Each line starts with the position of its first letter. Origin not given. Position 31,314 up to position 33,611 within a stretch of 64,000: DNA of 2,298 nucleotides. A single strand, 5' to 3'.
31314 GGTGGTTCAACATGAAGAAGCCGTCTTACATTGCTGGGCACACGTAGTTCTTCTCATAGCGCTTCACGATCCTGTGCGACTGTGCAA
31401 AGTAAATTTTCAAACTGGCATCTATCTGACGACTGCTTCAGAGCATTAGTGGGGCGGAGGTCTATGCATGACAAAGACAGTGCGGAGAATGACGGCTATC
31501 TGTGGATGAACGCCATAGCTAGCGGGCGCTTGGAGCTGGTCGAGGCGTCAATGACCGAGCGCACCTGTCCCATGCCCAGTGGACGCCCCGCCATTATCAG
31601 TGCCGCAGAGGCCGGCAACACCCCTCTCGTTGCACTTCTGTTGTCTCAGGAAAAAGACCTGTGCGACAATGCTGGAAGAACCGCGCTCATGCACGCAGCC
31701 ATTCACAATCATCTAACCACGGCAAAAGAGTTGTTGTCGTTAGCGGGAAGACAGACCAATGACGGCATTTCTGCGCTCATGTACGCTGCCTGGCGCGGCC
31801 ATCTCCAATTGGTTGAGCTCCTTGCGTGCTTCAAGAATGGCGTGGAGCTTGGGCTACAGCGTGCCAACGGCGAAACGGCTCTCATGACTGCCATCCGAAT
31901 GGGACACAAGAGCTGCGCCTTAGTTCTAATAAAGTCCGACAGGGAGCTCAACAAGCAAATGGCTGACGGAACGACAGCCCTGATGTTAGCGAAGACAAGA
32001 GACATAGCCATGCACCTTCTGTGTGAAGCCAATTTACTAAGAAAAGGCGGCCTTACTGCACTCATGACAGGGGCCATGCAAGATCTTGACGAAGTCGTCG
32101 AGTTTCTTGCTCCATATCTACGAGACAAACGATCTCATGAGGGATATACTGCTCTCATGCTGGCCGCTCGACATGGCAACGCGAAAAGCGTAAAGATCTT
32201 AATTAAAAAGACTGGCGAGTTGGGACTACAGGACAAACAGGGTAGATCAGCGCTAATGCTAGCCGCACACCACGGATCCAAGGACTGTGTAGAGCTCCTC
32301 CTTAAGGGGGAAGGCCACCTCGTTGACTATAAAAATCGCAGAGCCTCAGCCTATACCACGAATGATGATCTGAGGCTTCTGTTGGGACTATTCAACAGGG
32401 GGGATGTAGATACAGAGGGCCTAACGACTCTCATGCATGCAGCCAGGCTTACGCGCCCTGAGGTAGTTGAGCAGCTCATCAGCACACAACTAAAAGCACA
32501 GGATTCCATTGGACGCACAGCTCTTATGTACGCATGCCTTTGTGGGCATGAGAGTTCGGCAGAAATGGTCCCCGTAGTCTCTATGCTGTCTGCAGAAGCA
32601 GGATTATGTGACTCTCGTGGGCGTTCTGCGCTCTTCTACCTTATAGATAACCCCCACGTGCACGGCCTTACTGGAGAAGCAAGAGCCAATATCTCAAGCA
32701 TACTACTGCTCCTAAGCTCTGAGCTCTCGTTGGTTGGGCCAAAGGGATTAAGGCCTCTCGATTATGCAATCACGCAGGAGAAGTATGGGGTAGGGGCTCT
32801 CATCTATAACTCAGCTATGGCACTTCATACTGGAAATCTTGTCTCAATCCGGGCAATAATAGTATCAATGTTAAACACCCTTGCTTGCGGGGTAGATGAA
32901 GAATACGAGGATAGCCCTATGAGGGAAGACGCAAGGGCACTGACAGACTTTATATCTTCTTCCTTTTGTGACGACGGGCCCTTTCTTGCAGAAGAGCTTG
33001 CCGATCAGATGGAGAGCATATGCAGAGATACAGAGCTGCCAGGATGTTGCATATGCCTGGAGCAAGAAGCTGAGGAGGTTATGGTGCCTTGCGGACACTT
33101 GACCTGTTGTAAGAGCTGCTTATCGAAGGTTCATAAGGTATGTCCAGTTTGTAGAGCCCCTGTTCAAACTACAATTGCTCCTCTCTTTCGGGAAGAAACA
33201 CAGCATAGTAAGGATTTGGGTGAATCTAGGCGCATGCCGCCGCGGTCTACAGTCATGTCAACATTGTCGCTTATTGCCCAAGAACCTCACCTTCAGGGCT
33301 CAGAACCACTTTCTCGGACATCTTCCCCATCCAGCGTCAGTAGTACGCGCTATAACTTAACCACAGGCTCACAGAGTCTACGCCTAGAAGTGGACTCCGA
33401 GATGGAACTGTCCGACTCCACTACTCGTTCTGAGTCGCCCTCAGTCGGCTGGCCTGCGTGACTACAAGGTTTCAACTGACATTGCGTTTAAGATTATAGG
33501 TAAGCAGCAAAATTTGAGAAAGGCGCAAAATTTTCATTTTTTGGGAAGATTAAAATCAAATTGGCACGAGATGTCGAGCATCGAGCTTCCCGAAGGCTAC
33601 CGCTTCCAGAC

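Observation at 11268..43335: Three paralogous ANK + C-terminal C3HC4 RING (MIB/IAP-type) E3-ligase-like genes, two of which bracket the NEK-ankyrin array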

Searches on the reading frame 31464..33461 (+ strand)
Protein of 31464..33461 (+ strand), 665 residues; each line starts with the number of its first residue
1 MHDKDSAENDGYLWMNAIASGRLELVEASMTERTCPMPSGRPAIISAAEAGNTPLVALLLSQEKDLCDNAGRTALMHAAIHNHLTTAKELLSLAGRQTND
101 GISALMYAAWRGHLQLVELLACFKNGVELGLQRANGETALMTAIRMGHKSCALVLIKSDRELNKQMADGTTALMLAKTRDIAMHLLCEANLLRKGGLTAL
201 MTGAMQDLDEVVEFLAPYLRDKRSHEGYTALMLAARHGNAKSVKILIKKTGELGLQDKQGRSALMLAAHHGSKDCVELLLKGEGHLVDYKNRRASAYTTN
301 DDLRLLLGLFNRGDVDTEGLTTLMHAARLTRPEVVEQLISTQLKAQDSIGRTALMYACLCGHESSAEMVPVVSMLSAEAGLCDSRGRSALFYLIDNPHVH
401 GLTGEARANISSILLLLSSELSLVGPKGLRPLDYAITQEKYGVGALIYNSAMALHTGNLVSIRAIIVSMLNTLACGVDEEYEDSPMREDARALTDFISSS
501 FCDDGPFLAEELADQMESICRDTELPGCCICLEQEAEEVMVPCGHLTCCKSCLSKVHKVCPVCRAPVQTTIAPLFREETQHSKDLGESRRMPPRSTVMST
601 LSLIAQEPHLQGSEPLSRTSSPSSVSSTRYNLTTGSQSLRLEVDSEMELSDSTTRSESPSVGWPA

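Call 6: search_protein_families(library=pfam, proteins=[window:31464-33461:+], max_evalue=0.01)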
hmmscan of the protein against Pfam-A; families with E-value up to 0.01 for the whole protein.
window:31464-33461:+ (665 aa): 9 families
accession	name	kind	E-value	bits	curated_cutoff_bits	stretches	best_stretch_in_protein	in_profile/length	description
PF12796.13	Ank_2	-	6.3e-57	190.6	27.3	6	200-282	1-83/90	Ankyrin repeats (3 copies)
PF00023.36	Ank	-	6.7e-36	120.7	21.1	2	259-291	1-32/33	Ankyrin repeat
PF13637.12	Ank_4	-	1.1e-28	99.1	22.7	4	77-120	3-49/50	Ankyrin repeats (many copies)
PF13606.12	Ank_3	-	6.9e-28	93.6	22.3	0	260-281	2-23/30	Ankyrin repeat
PF13857.12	Ank_5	-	1.7e-23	82.8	27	2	96-140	11-53/56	Ankyrin repeats (many copies)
PF13920.12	zf-C3HC4_3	-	4.3e-11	42.9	27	1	528-569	5-48/49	Zinc finger, C3HC4 type (RING finger)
PF14447.12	Prok-RING_4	-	3.4e-05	24.1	27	1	528-570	1-43/46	Prokaryotic RING finger family 4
PF13639.12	zf-RING_2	-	0.00023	21.8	27.3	1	528-564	3-44/44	Ring finger domain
PF24521.3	Ank_KRIT1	-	0.007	16.5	80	0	70-179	17-128/149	KRIT1 ankyrin-repeats domain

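Call 36: find_homologous_proteins(query=window:31464-33458:+, max_evalue=1e-10)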
Query window:31464-33458:+ (665 aa): 2212 proteins with E <= 1e-10 among 8000 candidates; the best 120 are listed.
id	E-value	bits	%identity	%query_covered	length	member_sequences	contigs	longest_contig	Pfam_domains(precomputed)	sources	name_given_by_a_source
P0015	0.0e+0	1461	99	100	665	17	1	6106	PF13606.13,PF13857.13,PF13920.13,PF12796.14,PF00023.37,PF13637.13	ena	-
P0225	0.0e+0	1263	87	100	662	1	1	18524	PF13606.13,PF13857.13,PF13920.13,PF12796.14,PF00023.37,PF13637.13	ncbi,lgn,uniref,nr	ncbi:Protein 21.1 [Giardia lamblia P15]|uniref:Protein 21.1 n=1 Tax=Giardia intestinalis (strain P15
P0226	0.0e+0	1070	74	100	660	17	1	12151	PF13606.13,PF13857.13,PF13920.13,PF14447.13,PF12796.14,PF00023.37,PF13637.13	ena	-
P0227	0.0e+0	1058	73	98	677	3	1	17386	PF13606.13,PF13857.13,PF13920.13,PF12796.14,PF00023.37,PF13637.13,PF24521.3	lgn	-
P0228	3.8e-297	1005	69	100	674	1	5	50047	PF13606.13,PF13857.13,PF13920.13,PF14447.13,PF12796.14,PF00023.37,PF13637.13,PF24521.3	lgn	-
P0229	1.6e-155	537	100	37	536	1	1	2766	PF07714.24,PF00069.32,PF13920.13,PF14447.13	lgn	-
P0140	4.1e-73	265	33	51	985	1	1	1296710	PF13606.13,PF13857.13,PF13920.13,PF14447.13,PF12796.14,PF00023.37,PF13637.13,PF24521.3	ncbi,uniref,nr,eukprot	ncbi:Ankyrin repeat protein 2 [Giardia muris]|uniref:Ankyrin repeat protein 2 n=1 Tax=Giardia muris 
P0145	1.2e-69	254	31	54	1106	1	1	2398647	PF13606.13,PF13857.13,PF13920.13,PF14447.13,PF15572.11,PF12796.14,PF00023.37,PF13637.13,PF24521.3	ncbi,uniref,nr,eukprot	ncbi:Ankyrin repeat protein 2 [Giardia muris]|uniref:Ankyrin repeat protein 2 n=1 Tax=Giardia muris 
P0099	1.7e-63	233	28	79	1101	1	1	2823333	PF13606.13,PF13857.13,PF13920.13,PF12796.14,PF00023.37,PF13637.13,PF24521.3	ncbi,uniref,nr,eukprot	ncbi:Ankyrin repeat protein 2 [Giardia muris]|uniref:Ankyrin repeat protein 2 n=1 Tax=Giardia muris 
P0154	1.9e-62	230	30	54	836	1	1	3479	PF13606.13,PF13857.13,PF12796.14,PF00023.37,PF13637.13,PF24521.3,PF26344.1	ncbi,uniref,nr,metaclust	ncbi:hypothetical protein QR46_4885 [Giardia duodenalis assemblage B]|uniref:Uncharacterized protein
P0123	2.2e-62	230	31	58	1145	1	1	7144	PF07714.24,PF00069.32,PF13606.13,PF13857.13,PF12796.14,PF00023.37,PF13637.13,PF24521.3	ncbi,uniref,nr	ncbi:NEK, Kinase [Giardia lamblia P15]|uniref:NEK, Kinase n=1 Tax=Giardia intestinalis (strain P15) 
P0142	4.3e-61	225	28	84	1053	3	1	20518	PF13606.13,PF13857.13,PF13920.13,PF12796.14,PF00023.37,PF13637.13,PF24521.3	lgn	-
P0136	1.2e-60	224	28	80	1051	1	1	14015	PF13606.13,PF13857.13,PF13920.13,PF12796.14,PF00023.37,PF13637.13,PF24521.3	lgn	-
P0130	3.1e-60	223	28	80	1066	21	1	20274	PF13606.13,PF13857.13,PF13920.13,PF12796.14,PF00023.37,PF13637.13,PF24521.3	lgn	-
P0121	1.4e-59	220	31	62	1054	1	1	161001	PF13606.13,PF13857.13,PF13920.13,PF12796.14,PF00023.37,PF13637.13,PF24521.3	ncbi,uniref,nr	ncbi:Protein 21.1 [Giardia lamblia P15]|uniref:Protein 21.1 n=1 Tax=Giardia intestinalis (strain P15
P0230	1.8e-59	220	33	84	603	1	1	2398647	PF13606.13,PF13857.13,PF13920.13,PF12796.14,PF00023.37,PF13637.13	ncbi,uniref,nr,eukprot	ncbi:Ankyrin repeat protein 2 [Giardia muris]|uniref:Ankyrin repeat protein 2 n=1 Tax=Giardia muris 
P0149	2.6e-58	216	31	62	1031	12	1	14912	PF13606.13,PF13857.13,PF13920.13,PF12796.14,PF00023.37,PF13637.13,PF24521.3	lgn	-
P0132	4.6e-58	215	29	57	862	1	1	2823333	PF13606.13,PF13857.13,PF13920.13,PF14447.13,PF12796.14,PF00023.37,PF13637.13,PF24521.3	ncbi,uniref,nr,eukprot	ncbi:Ankyrin repeat protein 2 [Giardia muris]|uniref:Ankyrin repeat protein 2 n=1 Tax=Giardia muris 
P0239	2.4e-48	183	26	84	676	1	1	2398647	PF13606.13,PF13857.13,PF13920.13,PF14447.13,PF12796.14,PF00023.37,PF13637.13,PF24521.3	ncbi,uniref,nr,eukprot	ncbi:Ankyrin repeat protein 2 [Giardia muris]|uniref:Ankyrin repeat protein 2 n=1 Tax=Giardia muris 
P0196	3.8e-48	183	28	84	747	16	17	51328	PF13606.13,PF13857.13,PF13920.13,PF12796.14,PF00023.37,PF13637.13,PF24521.3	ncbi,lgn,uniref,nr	ncbi:Protein 21.1 [Giardia duodenalis ATCC 50581]|uniref:Protein 21.1 n=1 Tax=Giardia intestinalis (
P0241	8.6e-48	181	28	83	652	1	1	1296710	PF13606.13,PF13857.13,PF13920.13,PF14447.13,PF12796.14,PF00023.37,PF13637.13,PF24521.3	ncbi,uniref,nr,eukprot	ncbi:Ankyrin repeat protein 2 [Giardia muris]|uniref:Ankyrin repeat protein 2 n=1 Tax=Giardia muris 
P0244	4.8e-46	176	28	84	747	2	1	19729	PF13606.13,PF13857.13,PF13920.13,PF14447.13,PF12796.14,PF00023.37,PF13637.13,PF24521.3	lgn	-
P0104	1.9e-45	174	34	49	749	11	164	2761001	PF13606.13,PF13857.13,PF13920.13,PF12796.14,PF00023.37,PF13637.13,PF24521.3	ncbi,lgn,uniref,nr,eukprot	ncbi:Ankyrin repeat protein 2 [Giardia duodenalis]|uniref:Ankyrin repeat protein 2 n=1 Tax=Giardia i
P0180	2.3e-45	173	31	60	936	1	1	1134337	PF13606.13,PF13857.13,PF13920.13,PF14447.13,PF12796.14,PF00023.37,PF13637.13,PF24521.3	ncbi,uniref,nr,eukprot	ncbi:Ankyrin repeat protein 2 [Giardia muris]|uniref:Ankyrin repeat protein 2 n=1 Tax=Giardia muris 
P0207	9.8e-44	168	29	48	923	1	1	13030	PF13606.13,PF13857.13,PF13920.13,PF12796.14,PF00023.37,PF13637.13,PF24521.3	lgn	-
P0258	5.4e-43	166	31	53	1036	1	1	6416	PF00097.32,PF13606.13,PF13857.13,PF13920.13,PF12796.14,PF00023.37,PF13637.13,PF13639.13,PF24521.3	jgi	jgi:ankyrin repeat protein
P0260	9.3e-43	165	31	55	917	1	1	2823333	PF13606.13,PF13857.13,PF13920.13,PF12796.14,PF00023.37,PF13637.13,PF24521.3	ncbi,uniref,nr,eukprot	ncbi:Ankyrin repeat protein 2 [Giardia muris]|uniref:Ankyrin repeat protein 2 n=1 Tax=Giardia muris 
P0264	4.4e-42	163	27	79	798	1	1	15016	PF13606.13,PF13857.13,PF13920.13,PF12796.14,PF00023.37,PF13637.13,PF24521.3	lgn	-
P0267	6.4e-42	162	28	86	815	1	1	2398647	PF13606.13,PF13857.13,PF13920.13,PF12796.14,PF00023.37,PF13637.13,PF24521.3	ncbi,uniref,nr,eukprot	ncbi:Ankyrin repeat protein 2 [Giardia muris]|uniref:Ankyrin repeat protein 2 n=1 Tax=Giardia muris 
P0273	2.8e-41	160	27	80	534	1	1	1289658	PF13606.13,PF13857.13,PF13920.13,PF14447.13,PF12796.14,PF00023.37,PF13637.13,PF24521.3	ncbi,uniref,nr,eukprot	ncbi:Ankyrin repeat protein 2 [Giardia muris]|uniref:Ankyrin repeat protein 2 n=1 Tax=Giardia muris 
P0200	6.4e-41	159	30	54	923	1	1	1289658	PF13606.13,PF13857.13,PF13920.13,PF12796.14,PF00023.37,PF13637.13,PF24521.3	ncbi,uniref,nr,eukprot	ncbi:Ankyrin repeat protein 2 [Giardia muris]|uniref:Ankyrin repeat protein 2 n=1 Tax=Giardia muris 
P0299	4.6e-38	149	29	57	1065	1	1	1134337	PF13606.13,PF13857.13,PF13920.13,PF14447.13,PF12796.14,PF00023.37,PF13637.13,PF24521.3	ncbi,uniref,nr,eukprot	ncbi:Ankyrin repeat protein 2 [Giardia muris]|uniref:Ankyrin repeat protein 2 n=1 Tax=Giardia muris 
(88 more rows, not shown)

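Call 43: find_encoding_contigs(protein=P0230, flank=10000, max_places=1)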
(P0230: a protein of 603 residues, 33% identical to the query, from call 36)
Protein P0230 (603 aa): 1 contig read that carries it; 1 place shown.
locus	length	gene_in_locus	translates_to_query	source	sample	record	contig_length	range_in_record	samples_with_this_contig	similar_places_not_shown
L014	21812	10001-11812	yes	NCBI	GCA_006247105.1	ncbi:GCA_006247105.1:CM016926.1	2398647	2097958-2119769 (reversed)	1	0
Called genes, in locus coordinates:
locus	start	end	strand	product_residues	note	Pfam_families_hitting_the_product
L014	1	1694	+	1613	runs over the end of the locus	-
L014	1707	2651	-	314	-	PF13639:zf-RING_2 (weak), PF13923:zf-C3HC4_2 (faint)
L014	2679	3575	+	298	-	PF22293:ANXE1_4th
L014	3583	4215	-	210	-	-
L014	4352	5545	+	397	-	PF00085:Thioredoxin (weak)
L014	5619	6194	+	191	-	PF10248:Mlf1IP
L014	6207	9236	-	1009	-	PF00225:Kinesin, PF16796:Microtub_bd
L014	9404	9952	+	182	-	PF03248:Rer1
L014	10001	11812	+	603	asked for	PF12796:Ank_2, PF13637:Ank_4 (faint), PF00023:Ank (faint), PF13606:Ank_3 (faint), PF13857:Ank_5 (faint), PF12796:Ank_2, PF13920:zf-C3HC4_3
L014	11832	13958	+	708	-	PF00069:Pkinase, PF07714:PK_Tyr_Ser-Thr, PF00023:Ank (faint), PF13606:Ank_3 (faint), PF12796:Ank_2, PF13857:Ank_5 (weak), PF13637:Ank_4 (weak), PF12796:Ank_2 (weak)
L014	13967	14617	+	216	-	-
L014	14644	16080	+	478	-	PF00069:Pkinase, PF13857:Ank_5 (faint), PF00023:Ank (faint), PF12796:Ank_2, PF13606:Ank_3 (faint), PF13637:Ank_4 (faint)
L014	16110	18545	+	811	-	PF00069:Pkinase, PF07714:PK_Tyr_Ser-Thr, PF00069:Pkinase, PF00023:Ank (faint), PF12796:Ank_2, PF13606:Ank_3 (faint), PF13637:Ank_4 (faint), PF12796:Ank_2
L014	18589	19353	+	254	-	PF00856:SET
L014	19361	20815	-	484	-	-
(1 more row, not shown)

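Call 44: find_encoding_contigs(protein=P0267, flank=10000, max_places=1)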
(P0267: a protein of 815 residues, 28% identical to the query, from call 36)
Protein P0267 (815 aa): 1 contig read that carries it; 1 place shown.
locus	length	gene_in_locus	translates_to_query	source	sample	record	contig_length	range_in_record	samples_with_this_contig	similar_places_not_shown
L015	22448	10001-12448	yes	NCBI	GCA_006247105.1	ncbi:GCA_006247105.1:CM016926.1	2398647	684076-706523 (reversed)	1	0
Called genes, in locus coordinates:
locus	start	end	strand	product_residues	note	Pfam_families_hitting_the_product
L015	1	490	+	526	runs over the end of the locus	PF00155:Aminotran_1_2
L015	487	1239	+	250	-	-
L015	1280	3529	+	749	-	PF00350:Dynamin_N, PF01031:Dynamin_M, PF02212:GED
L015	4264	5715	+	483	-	-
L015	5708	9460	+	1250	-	PF16209:PhoLip_ATPase_N, PF00122:E1-E2_ATPase (weak), PF00702:Hydrolase (faint), PF13246:Cation_ATPase, PF16212:PhoLip_ATPase_C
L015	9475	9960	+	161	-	-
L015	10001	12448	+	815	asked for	PF12796:Ank_2, PF00023:Ank (faint), PF13606:Ank_3 (faint), PF12796:Ank_2, PF12796:Ank_2, PF13637:Ank_4 (weak), PF12796:Ank_2, PF13920:zf-C3HC4_3, +2 more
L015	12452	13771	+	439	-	PF13857:Ank_5 (faint), PF00023:Ank (faint), PF12796:Ank_2, PF13606:Ank_3 (faint), PF13637:Ank_4 (faint), PF12796:Ank_2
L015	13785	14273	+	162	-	PF21008:AIF-1, PF13499:EF-hand_7, PF00036:EF-hand_1, PF13405:EF-hand_6, PF14658:EF-hand_9, PF13499:EF-hand_7, PF14658:EF-hand_9, PF13833:EF-hand_8, +6 more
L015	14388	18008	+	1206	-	PF07974:EGF_2 (faint), PF23106:EGF_Teneurin (faint), PF25024:EGF_TEN, PF00008:EGF (weak), PF03302:VSP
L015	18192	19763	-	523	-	PF12796:Ank_2, PF13606:Ank_3 (faint), PF24521:Ank_KRIT1 (faint), PF12796:Ank_2, PF13637:Ank_4 (weak), PF13857:Ank_5 (weak), PF00023:Ank (weak), PF13920:zf-C3HC4_3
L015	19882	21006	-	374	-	PF00069:Pkinase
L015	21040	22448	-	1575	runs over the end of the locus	PF00664:ABC_membrane, PF00005:ABC_tran, PF02463:SMC_N (faint), PF00664:ABC_membrane, PF00005:ABC_tran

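Call 47: find_encoding_contigs(protein=P0228, flank=10000, max_places=1)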
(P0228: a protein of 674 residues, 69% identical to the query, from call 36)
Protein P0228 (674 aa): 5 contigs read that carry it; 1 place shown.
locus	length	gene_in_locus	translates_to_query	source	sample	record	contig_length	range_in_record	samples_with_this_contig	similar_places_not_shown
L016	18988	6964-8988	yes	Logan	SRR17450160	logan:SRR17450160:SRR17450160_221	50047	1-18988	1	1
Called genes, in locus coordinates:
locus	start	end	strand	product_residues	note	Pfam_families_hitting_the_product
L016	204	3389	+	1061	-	PF00225:Kinesin, PF16796:Microtub_bd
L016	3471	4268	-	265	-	PF10248:Mlf1IP (weak)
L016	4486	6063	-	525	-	PF00118:Cpn60_TCP1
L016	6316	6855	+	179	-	PF03248:Rer1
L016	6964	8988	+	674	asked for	PF12796:Ank_2, PF13606:Ank_3 (faint), PF13857:Ank_5 (faint), PF00023:Ank (faint), PF13637:Ank_4 (weak), PF12796:Ank_2, PF13920:zf-C3HC4_3, PF14447:Prok-RING_4 (weak), +1 more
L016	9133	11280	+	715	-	PF00069:Pkinase, PF07714:PK_Tyr_Ser-Thr, PF00023:Ank (faint), PF12796:Ank_2, PF13606:Ank_3 (faint), PF13637:Ank_4 (faint), PF12796:Ank_2 (weak), PF13857:Ank_5 (weak)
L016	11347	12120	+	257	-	PF12796:Ank_2, PF13857:Ank_5 (faint), PF00023:Ank (faint), PF13606:Ank_3 (faint), PF13637:Ank_4 (weak), PF12796:Ank_2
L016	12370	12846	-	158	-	-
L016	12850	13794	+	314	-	PF00069:Pkinase, PF13857:Ank_5 (faint), PF00023:Ank (faint), PF12796:Ank_2, PF13606:Ank_3 (faint), PF12796:Ank_2, PF13637:Ank_4 (weak)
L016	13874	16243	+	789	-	PF00069:Pkinase, PF07714:PK_Tyr_Ser-Thr, PF13606:Ank_3 (faint), PF12796:Ank_2, PF13637:Ank_4 (weak), PF13857:Ank_5 (weak), PF12796:Ank_2, PF13857:Ank_5 (weak), +1 more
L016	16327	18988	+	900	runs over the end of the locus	-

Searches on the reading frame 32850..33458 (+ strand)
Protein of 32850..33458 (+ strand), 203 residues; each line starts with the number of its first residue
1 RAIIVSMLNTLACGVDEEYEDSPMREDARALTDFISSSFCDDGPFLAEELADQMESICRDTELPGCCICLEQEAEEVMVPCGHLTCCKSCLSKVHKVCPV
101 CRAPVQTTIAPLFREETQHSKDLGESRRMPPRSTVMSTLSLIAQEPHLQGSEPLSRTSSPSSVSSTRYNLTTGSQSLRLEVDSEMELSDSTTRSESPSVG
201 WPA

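Call 25: search_solved_structures(query=window:32850-33458:+, max_evalue=0.01, show_alignments=1)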
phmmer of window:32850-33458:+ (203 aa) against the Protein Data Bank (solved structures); distinct sequences matched with E-value up to 0.01: 54.
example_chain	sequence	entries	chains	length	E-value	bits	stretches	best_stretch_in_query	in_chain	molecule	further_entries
3eb5_A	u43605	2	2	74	1.7e-09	41.1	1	55-110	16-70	Baculoviral IAP repeat-containing protein 3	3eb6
6hpr_A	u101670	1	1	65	3.8e-08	36.7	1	56-110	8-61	Baculoviral IAP repeat-containing protein 2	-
4auq_B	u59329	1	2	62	1.6e-07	34.6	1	61-110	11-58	BACULOVIRAL IAP REPEAT-CONTAINING PROTEIN 7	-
3t6p_A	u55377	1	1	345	5.5e-07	32.9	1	56-110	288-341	Baculoviral IAP repeat-containing protein 2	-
2ecg_A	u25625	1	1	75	6.6e-07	32.6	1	49-104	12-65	Baculoviral IAP repeat-containing protein 4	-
4ic2_A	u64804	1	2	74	9.8e-07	32.1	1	54-104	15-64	E3 ubiquitin-protein ligase XIAP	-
4ic3_A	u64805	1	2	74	1.5e-06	31.5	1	54-104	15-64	E3 ubiquitin-protein ligase XIAP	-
2yhn_A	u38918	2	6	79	1.8e-06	31.2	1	57-106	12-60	E3 UBIQUITIN-PROTEIN LIGASE MYLIP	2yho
13rz_A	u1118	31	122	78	2e-06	31.1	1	59-106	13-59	E3 ubiquitin-protein ligase MYLIP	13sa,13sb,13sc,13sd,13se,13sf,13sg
5o6t_A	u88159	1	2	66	2.2e-06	30.9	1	55-104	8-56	E3 ubiquitin-protein ligase XIAP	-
8w5a_A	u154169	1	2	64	2.4e-06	30.8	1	56-104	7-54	E3 ubiquitin-protein ligase XIAP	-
8w59_A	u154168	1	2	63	2.5e-06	30.7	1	56-104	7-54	E3 ubiquitin-protein ligase XIAP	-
7bbd_B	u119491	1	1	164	4.5e-05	26.7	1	26-103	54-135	Polyubiquitin-B,E3 ubiquitin-protein ligase TRIM21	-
2ecn_A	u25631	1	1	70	5.3e-05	26.4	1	61-104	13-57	RING finger protein 141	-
6s53_B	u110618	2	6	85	9e-05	25.7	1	64-103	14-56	E3 ubiquitin-protein ligase TRIM21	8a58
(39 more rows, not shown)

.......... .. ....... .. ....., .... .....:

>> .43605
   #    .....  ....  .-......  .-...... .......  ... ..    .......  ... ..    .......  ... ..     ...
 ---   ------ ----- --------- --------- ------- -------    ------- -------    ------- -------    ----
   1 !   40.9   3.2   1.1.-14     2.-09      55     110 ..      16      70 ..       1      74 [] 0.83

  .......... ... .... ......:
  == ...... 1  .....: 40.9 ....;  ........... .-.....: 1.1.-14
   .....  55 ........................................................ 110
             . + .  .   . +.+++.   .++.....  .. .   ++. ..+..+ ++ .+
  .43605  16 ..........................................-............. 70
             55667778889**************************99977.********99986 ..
